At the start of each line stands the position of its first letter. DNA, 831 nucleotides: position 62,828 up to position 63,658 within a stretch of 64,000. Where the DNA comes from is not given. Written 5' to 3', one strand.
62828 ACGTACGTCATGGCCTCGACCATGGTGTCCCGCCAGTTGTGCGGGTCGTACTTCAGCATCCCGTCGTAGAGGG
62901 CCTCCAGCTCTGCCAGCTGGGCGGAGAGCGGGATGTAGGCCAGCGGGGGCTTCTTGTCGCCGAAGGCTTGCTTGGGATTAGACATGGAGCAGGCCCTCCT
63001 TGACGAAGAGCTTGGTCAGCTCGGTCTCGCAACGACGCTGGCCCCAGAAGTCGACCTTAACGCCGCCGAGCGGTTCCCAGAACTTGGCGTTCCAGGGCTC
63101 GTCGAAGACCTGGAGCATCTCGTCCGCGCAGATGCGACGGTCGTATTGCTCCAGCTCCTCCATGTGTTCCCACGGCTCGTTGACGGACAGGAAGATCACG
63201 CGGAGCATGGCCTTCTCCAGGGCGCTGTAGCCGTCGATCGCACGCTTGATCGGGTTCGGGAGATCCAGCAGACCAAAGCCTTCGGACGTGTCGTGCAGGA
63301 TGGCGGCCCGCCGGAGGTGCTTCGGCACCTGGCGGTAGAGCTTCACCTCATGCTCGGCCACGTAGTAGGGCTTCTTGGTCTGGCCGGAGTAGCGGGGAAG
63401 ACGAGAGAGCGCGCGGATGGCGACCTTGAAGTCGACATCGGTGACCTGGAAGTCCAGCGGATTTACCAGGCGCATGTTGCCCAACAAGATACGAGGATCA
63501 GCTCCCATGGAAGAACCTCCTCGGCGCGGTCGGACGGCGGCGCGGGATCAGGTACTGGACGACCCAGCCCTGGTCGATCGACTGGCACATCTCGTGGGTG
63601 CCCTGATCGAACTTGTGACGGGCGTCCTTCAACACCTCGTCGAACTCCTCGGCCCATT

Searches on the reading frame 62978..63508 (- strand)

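Call 54: search_protein_families(library=pfam, proteins=[window:62978-63508:-], max_evalue=0.001)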
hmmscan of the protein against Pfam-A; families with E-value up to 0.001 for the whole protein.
window:62978-63508:- (176 aa): 0 families

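Call 56: search_protein_families(library=phrogs, proteins=[window:62978-63508:-], max_evalue=0.001)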
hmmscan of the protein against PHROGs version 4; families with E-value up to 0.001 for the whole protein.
window:62978-63508:- (176 aa): 3 families
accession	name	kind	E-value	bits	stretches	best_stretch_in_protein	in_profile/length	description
phrog_318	-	other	3.9e-27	96.7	1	7-150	100-240/296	deoxyribonucleoside 5' monophosphate phosphatase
phrog_8467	-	other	2.7e-19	70.6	1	5-150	23-165/195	deoxyribonucleoside 5' monophosphate phosphatase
phrog_20276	-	unknown function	2.3e-09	38.6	1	20-101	17-97/103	-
